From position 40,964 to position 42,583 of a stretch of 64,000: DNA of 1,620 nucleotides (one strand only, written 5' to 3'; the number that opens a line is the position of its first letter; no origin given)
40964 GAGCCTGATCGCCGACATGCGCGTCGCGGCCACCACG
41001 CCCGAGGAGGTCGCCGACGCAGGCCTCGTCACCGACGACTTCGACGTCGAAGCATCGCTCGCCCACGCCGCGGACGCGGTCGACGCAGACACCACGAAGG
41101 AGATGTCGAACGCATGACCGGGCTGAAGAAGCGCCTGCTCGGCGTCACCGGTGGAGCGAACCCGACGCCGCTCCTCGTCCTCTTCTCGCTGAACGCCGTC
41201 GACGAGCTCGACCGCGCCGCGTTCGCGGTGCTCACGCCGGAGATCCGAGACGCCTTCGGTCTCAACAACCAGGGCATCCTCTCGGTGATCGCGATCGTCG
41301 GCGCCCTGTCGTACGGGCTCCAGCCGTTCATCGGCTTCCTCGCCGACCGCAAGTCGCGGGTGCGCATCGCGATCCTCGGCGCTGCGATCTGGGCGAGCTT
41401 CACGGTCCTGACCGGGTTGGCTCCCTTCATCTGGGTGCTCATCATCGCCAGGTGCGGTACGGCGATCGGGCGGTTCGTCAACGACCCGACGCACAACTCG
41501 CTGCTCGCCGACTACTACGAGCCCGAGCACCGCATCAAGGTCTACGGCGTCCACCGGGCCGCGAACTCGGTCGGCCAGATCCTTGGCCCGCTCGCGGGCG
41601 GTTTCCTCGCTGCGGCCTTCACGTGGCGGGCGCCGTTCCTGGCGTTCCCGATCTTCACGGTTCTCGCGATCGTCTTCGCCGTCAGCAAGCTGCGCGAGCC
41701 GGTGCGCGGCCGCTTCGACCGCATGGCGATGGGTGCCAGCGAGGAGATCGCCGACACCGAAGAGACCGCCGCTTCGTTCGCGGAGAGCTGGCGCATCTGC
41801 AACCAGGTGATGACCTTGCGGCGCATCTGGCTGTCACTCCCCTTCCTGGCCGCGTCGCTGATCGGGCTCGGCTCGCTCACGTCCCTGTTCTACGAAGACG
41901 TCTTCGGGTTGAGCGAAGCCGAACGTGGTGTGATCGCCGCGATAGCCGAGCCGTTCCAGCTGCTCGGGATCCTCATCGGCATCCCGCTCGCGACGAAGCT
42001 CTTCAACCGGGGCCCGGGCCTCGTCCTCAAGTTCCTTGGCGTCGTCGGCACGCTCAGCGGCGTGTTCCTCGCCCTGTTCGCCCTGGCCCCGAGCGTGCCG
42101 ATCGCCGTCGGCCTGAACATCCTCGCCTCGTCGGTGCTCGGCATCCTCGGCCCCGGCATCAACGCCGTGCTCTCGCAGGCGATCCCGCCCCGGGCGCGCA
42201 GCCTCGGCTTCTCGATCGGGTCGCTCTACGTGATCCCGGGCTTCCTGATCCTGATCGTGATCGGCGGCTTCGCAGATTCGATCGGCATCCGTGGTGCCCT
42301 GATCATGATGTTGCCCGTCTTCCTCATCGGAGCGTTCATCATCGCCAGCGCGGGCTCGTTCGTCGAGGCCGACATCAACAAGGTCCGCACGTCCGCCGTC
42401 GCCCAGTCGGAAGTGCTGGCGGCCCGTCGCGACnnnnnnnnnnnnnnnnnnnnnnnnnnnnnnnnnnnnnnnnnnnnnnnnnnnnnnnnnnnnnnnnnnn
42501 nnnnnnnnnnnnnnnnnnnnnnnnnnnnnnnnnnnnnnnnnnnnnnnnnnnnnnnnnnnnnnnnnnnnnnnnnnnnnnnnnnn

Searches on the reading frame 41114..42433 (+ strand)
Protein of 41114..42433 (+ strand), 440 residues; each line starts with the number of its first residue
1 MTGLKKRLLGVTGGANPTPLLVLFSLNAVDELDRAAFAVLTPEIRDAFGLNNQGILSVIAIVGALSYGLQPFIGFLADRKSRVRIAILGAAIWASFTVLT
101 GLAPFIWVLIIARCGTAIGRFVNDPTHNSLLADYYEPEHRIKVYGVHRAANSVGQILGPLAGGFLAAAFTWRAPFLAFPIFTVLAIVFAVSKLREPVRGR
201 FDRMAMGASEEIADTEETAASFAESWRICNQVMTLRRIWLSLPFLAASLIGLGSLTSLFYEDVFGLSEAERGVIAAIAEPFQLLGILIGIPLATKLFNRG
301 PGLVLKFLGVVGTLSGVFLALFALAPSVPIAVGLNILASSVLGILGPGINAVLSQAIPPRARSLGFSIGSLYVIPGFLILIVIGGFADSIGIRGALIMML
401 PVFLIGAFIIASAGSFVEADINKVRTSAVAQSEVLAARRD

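Call 8: search_solved_structures(query=window:41114-42433:+, max_evalue=1)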
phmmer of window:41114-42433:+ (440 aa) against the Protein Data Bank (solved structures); distinct sequences matched with E-value up to 1: 30.
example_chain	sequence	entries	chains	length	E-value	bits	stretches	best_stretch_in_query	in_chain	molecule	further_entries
6e8j_A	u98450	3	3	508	6.8e-15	58.2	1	20-167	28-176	Major facilitator family transporter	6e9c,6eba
8x6x_A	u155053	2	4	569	2.9e-09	39.7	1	28-224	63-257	Uncharacterized MFS-type transporter EfpA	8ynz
8ufd_A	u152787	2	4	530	3.1e-09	39.6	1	28-225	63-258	Integral membrane efflux protein EFPA | Efflux pump A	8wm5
9bii_A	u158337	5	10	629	4.1e-09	39.2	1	28-225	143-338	Uncharacterized MFS-type transporter EfpA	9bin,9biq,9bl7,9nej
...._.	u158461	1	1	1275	4.7e-09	39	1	20-335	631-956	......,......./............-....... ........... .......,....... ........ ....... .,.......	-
9vhd_B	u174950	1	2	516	6.5e-09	38.5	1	27-223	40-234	Putative MFS-type transporter EfpA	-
8g92_A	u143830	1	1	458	3.7e-07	32.7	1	24-202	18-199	Sphingosine-1-phosphate transporter SPNS2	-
8ex4_A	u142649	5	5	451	3.9e-07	32.6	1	24-202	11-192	Sphingosine-1-phosphate transporter SPNS2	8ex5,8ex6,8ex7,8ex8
7yub_R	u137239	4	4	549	4.8e-07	32.3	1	22-202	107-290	Sphingosine-1-phosphate transporter SPNS2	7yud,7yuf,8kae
8qv5_A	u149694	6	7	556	4.9e-07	32.3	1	22-202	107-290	Sphingosine-1-phosphate transporter SPNS2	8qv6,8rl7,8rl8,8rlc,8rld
8jhr_A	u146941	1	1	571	5.4e-07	32.2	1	22-202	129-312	Sphingosine-1-phosphate transporter SPNS2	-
2gfp_A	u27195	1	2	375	7.8e-07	31.7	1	21-192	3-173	Multidrug resistance protein D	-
7y58_A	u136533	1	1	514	3.1e-06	29.7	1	20-194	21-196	Antiseptic resistance protein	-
29om_A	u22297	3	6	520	3.1e-06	29.7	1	20-194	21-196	Antiseptic resistance protein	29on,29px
7lo7_Z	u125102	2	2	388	3.3e-06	29.6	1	46-199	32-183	Quinolone resistance protein NorA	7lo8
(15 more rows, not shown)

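Call 18: search_protein_representatives(protein=window:41114-42433:+)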
Query: 440 residues. Proteins with E-value up to 0.001 (for the whole library): 12188; up to 1e-10: 1948; up to 1e-30: 303. The best 150 are listed.
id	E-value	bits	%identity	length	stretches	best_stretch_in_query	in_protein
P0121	1.4e-127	442.6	51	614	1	11-440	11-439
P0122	4.1e-124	431.2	52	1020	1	9-439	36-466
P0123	1.7e-120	419.3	53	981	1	2-438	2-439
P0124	4.9e-116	404.6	48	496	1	11-439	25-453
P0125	8.5e-111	387.4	46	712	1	7-437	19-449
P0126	1.2e-110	386.8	48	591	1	5-438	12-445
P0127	2.1e-109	382.8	50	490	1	12-434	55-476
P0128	3.1e-107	375.6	46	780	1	6-439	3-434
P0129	5.0e-107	374.9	52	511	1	92-435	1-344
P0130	1.4e-101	357.0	45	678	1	11-440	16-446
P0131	1.0e-100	354.1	48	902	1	20-438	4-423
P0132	2.9e-100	352.6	45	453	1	10-427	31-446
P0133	4.9e-99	348.6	45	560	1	15-439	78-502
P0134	3.1e-98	346.0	49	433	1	99-438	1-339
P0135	4.6e-96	338.8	44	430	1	4-429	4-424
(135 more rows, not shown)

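Call 24: find_related_loci(query=A2, collection=genome_contigs, flank=7000)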
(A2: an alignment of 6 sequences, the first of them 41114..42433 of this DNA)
Query A2 (440 aa) in genome_contigs; peptide patterns used: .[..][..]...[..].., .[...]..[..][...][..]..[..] (x = any residue, [..] = any of these).
598 stretches matched a pattern (row limit reached: there are more); 549 encode a relative of the query (tblastn E <= 1e-3); the best 80 are kept; 80 distinct loci.
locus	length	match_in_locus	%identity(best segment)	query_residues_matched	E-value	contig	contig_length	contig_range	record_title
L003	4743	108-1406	74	8-440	0e+0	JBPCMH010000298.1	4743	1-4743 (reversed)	MAG: Acidimicrobiales bacterium isolate TH_ant_mag_99 S1Ck127_1853832_flag_1_multi_6.0000_len_4743, whole genome shotgun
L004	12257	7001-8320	70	1-440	0e+0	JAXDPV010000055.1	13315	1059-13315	MAG: Actinomycetota bacterium isolate BP_72 scaffold_5122652, whole genome shotgun sequence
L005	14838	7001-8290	64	11-440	6e-168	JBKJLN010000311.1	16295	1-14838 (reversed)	MAG: Acidimicrobiales bacterium isolate ant_bin.289 k117_1058430, whole genome shotgun sequence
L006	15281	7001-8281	59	13-439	3e-159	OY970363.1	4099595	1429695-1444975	MAG: uncultured Actinomycetes bacterium isolate MFD04212.bin.c.7 genome assembly, chromosome: 1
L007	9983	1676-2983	58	4-439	1e-156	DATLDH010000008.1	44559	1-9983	MAG TPA_asm: Acidimicrobiales bacterium isolate SMAG_U14345 k141_3758252, whole genome shotgun sequence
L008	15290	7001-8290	60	11-440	1e-156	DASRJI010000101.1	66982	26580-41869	MAG TPA_asm: Acidimicrobiales bacterium isolate SMAG_U10132 k141_4096237, whole genome shotgun sequence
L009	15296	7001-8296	61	8-438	2e-155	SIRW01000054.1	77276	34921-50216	MAG: Actinobacteria bacterium isolate ZMQR.bins.8 contig054, whole genome shotgun sequence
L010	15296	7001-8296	60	4-439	1e-151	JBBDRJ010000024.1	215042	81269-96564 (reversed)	MAG: Actinomycetota bacterium isolate LejiaC_65_31 Lejia_C_90_length_215042_cov_19, whole genome shotgun sequence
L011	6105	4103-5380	57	13-438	2e-151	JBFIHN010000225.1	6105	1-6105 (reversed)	MAG: Acidimicrobiales bacterium isolate Mix_sand11.2021.09.Z.22 k141_523184_length_6105_cov_20.9589, whole genome shotgu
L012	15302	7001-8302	56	4-438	1e-149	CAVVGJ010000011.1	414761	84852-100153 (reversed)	MAG: uncultured Acidimicrobiaceae bacterium isolate MFD01721.bin.1.134 genome assembly, contig: contig_22494, whole geno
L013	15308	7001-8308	58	5-440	2e-148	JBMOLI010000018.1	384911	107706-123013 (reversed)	MAG: Actinomycetota bacterium isolate Betzabe_MAG020 MAG020_18, whole genome shotgun sequence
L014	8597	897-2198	53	4-436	4e-146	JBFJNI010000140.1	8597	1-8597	MAG: Acidimicrobiales bacterium isolate Mix_sand17.2022.03.Z.50 k141_3202700_length_8597_cov_13.2763, whole genome shotg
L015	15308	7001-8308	56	4-439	5e-145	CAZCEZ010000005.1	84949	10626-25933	MAG TPA_asm: uncultured Acidimicrobiaceae bacterium isolate SRP321284_co1_123 genome assembly, contig: NODE_296_length_8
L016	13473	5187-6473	57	11-439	1e-144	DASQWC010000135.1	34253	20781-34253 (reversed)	MAG TPA_asm: Actinomycetota bacterium isolate SMAG_U11003 k141_854623, whole genome shotgun sequence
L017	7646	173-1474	55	7-440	2e-142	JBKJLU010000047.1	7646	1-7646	MAG: Acidimicrobiales bacterium isolate ant_bin.298 k117_930949, whole genome shotgun sequence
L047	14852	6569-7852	53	11-439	5e-135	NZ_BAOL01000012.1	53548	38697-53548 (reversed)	Ilumatobacter nonamiensis YM16-303, whole genome shotgun sequence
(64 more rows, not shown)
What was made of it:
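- At least 549 loci in species-representative genomes (call 24).
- Tried and rejected: I repeated it with 6 sequences (call 24).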

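Call 37: find_homologous_proteins(query=P0132, max_evalue=1e-20)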
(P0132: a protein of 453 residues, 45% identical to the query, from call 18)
Query P0132 (453 aa): 482 proteins with E <= 1e-20 among 8000 candidates; the best 120 are listed.
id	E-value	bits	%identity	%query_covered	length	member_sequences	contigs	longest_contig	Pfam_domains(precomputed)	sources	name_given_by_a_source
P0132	5.3e-270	914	100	100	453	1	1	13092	PF00083.31,PF07690.22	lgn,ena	-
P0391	4.1e-246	835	91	100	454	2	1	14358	PF00083.31,PF07690.22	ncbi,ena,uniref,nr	ncbi:MAG: hypothetical protein AVDCRST_MAG76-3193 [uncultured Acidimicrobiales bacterium]|uniref:Maj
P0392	4.3e-182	624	72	94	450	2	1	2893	PF07690.22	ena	-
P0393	5.2e-182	624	71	95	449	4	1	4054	PF07690.22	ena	-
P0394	1.3e-181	623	71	94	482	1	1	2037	PF07690.22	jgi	-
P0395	5.4e-180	617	72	94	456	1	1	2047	PF07690.22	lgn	-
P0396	1.1e-179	616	69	96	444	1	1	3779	PF07690.22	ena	-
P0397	1.8e-179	615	72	92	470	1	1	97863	PF00083.31,PF07690.22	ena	-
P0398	9.1e-179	613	71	94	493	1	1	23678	PF07690.22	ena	-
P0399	1.6e-178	612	70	94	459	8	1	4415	PF07690.22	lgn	-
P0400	2.7e-178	612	73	92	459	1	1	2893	PF07690.22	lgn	-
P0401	4.9e-178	611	72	94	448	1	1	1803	PF07690.22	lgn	-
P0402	9.6e-178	610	70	95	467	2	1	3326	PF07690.22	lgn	-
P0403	1.8e-177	609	70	93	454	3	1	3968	PF07690.22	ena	-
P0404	2.1e-177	609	71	94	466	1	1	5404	PF00083.31,PF07690.22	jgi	jgi:MFS family permease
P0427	3.1e-174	598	70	94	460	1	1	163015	PF07690.22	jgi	jgi:MFS family permease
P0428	3.6e-174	598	67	94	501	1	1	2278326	PF07690.22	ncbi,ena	-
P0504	5.3e-167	574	63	96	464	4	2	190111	PF03137.27,PF07690.22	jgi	jgi:branched-chain amino acid transport system ATP-binding protein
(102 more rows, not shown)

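Call 38: find_encoding_contigs(protein=P0428, flank=8000, max_places=1)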
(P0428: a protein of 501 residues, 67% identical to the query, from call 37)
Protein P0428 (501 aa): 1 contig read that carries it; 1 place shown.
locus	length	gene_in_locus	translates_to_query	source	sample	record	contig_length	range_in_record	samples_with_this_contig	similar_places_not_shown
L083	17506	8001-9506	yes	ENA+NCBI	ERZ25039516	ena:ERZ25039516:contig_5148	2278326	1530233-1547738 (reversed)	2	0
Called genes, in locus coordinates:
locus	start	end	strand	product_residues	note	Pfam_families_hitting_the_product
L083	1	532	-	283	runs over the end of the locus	PF00589:Phage_integrase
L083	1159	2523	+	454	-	PF00144:Beta-lactamase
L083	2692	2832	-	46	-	-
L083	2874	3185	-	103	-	-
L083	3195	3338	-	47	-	-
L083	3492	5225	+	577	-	PF00005:ABC_tran, PF02463:SMC_N (faint), PF13304:AAA_21 (faint)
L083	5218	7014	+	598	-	PF00005:ABC_tran, PF13304:AAA_21 (faint)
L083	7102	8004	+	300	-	PF00106:adh_short, PF13561:adh_short_C2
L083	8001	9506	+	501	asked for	PF07690:MFS_1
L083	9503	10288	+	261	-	PF00106:adh_short, PF08659:KR, PF13561:adh_short_C2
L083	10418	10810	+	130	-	PF01796:OB_ChsH2_C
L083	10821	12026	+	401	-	PF00108:Thiolase_N, PF02803:Thiolase_C, PF22691:Thiolase_C_1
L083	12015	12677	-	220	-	-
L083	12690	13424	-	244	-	-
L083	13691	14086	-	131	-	PF14697:Fer4_21 (faint), PF12838:Fer4_7 (weak), PF13484:Fer4_16 (faint)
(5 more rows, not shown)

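Call 39: find_encoding_contigs(protein=P0427, flank=8000, max_places=1)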
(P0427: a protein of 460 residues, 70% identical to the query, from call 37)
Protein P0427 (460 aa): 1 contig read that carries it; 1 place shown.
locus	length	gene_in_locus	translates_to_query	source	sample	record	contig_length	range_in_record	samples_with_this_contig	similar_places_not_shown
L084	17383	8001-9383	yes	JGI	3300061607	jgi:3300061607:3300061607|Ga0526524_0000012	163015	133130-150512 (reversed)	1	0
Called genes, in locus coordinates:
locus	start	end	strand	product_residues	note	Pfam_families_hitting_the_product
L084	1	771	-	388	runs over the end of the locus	PF00270:DEAD, PF00271:Helicase_C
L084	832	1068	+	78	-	-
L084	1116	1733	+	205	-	PF21006:NHase_beta_N, PF02211:NHase_beta_C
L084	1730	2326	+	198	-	PF02979:NHase_alpha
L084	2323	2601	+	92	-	PF21006:NHase_beta_N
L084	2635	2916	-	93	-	PF01035:DNA_binding_1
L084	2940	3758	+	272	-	PF05721:PhyH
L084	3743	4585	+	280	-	PF00144:Beta-lactamase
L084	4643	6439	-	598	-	PF02771:Acyl-CoA_dh_N, PF02770:Acyl-CoA_dh_M, PF00441:Acyl-CoA_dh_1, PF08028:Acyl-CoA_dh_2, PF22924:ACOX_C_alpha1, PF12806:Acyl-CoA_dh_C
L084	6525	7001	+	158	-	PF00583:Acetyltransf_1 (weak), PF13673:Acetyltransf_10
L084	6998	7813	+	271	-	-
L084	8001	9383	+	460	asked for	PF07690:MFS_1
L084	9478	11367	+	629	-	-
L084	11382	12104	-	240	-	PF02585:PIG-L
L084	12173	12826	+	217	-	PF01625:PMSR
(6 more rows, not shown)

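Call 40: find_encoding_contigs(protein=P0504, flank=8000, max_places=1)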
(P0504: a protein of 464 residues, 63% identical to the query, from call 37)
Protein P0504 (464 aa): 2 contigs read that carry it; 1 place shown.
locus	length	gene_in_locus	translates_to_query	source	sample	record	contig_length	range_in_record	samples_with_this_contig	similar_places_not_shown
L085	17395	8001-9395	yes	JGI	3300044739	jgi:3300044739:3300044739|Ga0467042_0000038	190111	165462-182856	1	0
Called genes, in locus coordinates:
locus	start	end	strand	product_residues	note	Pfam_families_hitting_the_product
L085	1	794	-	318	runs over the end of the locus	PF00106:adh_short, PF08659:KR, PF13561:adh_short_C2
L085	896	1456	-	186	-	PF03692:CxxCxxCC (weak)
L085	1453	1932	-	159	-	PF08327:AHSA1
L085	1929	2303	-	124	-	PF01022:HTH_5, PF12802:MarR_2 (faint), PF12840:HTH_20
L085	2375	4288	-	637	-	PF13522:GATase_6, PF13537:GATase_7, PF00733:Asn_synthase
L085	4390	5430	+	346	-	PF13439:Glyco_transf_4, PF13579:Glyco_trans_4_4, PF00534:Glycos_transf_1, PF13692:Glyco_trans_1_4, PF13524:Glyco_trans_1_2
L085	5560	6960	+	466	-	PF00989:PAS (faint), PF08448:PAS_4 (faint), PF00990:GGDEF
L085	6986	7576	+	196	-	PF04978:MST, PF12867:DinB_2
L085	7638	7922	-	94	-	PF03992:ABM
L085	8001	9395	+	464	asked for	PF03137:OATP (faint), PF07690:MFS_1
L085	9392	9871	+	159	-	PF00903:Glyoxalase, PF13468:Glyoxalase_3 (faint), PF13669:Glyoxalase_4, PF18029:Glyoxalase_6 (weak), PF22677:Ble-like_N (faint)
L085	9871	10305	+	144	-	PF00165:HTH_AraC, PF12833:HTH_18, PF00165:HTH_AraC (weak)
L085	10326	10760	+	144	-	PF00903:Glyoxalase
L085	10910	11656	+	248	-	PF00561:Abhydrolase_1, PF12146:Hydrolase_4 (weak), PF12697:Abhydrolase_6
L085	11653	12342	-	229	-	PF00174:Oxidored_molyb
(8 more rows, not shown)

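Call 59: search_solved_structures(query=A1, max_evalue=0.00001, show_alignments=2)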
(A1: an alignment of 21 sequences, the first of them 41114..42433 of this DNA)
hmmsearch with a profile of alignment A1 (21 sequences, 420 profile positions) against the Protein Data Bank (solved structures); distinct sequences matched with E-value up to 0.00001: 99 (the best 60 are shown).
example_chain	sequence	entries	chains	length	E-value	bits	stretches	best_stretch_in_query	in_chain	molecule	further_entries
6e8j_A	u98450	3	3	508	6.8e-34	120.6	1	10-376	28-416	Major facilitator family transporter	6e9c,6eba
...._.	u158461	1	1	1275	2.4e-24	89.1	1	10-379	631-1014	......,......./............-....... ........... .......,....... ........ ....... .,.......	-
6e9o_B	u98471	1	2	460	1.7e-21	79.7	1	10-397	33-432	D-galactonate transport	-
6e9n_A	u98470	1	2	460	2e-21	79.5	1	10-397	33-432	D-galactonate transport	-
28vj_B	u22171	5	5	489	2.1e-20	76.1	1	33-187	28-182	Quinolone resistance protein NorA,Soluble cytochrome b562 | NorA-BRIL(3A) fusion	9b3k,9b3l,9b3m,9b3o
9pv0_Z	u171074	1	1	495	2.2e-20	76.1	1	33-187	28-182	Quinolone resistance protein NorA, Soluble cytochrome b562 chimera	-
8xit_A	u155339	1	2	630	1.9e-19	73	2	43-195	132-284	OaVMAT2-BRIL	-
8wlj_A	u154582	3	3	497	6.8e-19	71.2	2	43-196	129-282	Synaptic vesicular amine transporter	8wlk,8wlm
8tth_A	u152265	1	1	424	1e-18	70.5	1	33-187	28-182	Quinolone resistance protein NorA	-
8tte_A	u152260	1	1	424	1.3e-18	70.2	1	33-187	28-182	Quinolone resistance protein NorA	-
8t69_A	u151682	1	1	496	1.5e-18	70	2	43-197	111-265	Synaptic vesicular amine transporter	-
8ucj_A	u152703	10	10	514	1.6e-18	69.9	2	43-196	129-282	Synaptic vesicular amine transporter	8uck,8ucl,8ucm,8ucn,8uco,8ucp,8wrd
8ttf_A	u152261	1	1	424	1.8e-18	69.8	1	33-187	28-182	Quinolone resistance protein NorA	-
8t6a_A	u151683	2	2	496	2e-18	69.6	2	43-196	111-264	Synaptic vesicular amine transporter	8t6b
8ttg_A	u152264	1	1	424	2.3e-18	69.4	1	33-187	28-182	Quinolone resistance protein NorA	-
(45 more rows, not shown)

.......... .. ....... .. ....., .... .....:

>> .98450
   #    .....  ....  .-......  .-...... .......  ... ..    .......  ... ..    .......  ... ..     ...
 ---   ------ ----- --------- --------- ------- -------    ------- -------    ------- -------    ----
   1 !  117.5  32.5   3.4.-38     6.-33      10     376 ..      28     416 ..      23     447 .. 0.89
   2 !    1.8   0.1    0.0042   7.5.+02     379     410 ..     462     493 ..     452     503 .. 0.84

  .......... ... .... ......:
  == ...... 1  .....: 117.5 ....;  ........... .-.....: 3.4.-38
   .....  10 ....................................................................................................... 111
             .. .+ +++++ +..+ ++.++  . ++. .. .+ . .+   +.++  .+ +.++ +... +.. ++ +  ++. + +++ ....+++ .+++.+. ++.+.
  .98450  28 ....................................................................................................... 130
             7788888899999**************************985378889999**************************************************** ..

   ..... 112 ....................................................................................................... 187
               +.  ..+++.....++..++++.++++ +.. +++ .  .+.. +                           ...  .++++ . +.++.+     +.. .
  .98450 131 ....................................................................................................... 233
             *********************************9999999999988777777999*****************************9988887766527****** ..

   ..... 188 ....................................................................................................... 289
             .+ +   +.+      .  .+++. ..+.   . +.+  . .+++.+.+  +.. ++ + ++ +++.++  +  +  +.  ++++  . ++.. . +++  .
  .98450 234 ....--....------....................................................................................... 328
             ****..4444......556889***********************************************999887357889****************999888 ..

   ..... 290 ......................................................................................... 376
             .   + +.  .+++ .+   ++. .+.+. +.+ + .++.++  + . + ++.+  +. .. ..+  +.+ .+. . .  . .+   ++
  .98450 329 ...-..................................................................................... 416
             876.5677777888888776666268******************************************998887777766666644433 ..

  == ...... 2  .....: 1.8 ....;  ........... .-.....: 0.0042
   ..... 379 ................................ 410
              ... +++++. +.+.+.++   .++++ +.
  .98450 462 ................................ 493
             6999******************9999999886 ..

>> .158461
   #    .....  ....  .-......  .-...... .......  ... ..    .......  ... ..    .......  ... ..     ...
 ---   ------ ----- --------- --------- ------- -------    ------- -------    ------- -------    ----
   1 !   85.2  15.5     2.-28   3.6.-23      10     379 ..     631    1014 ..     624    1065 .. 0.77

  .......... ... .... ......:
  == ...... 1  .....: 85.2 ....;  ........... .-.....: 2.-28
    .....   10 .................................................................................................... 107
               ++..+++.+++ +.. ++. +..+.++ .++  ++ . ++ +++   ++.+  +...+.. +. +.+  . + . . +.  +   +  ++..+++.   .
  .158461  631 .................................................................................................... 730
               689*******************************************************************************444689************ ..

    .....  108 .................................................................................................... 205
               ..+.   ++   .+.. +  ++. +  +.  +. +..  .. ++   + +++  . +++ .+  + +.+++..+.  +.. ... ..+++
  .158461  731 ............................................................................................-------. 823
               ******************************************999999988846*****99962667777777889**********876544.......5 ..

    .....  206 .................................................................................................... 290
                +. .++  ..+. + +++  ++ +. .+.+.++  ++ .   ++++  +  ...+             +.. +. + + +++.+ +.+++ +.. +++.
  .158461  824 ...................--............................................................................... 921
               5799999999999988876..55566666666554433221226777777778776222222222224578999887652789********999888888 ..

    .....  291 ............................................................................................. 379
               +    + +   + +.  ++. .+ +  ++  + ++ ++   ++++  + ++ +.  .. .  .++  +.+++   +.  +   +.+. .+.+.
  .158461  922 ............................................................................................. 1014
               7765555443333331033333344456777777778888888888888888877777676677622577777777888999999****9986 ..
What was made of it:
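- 41165..42358 (+): 12-helix Spinster-like MFS domain (aa 18-415). Profile against PDB: HnSpns 6e8j, E 6.8e-34 (call 59).
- On Spinster family of MFS: D33-R34 align with the LNFIDR Asp-Arg pair of HnSpns (call 59).
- Closest known: Spinster-family MFS transporters. Same: Best solved-structure relatives by profile: E 6.8e-34 and 2.4e-24 (call 59).
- The position aligned with Glu129 of HnSpns, which I recall (unchecked here) as its proposed proton-coupling residue, is Arg or Lys here (call 59).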
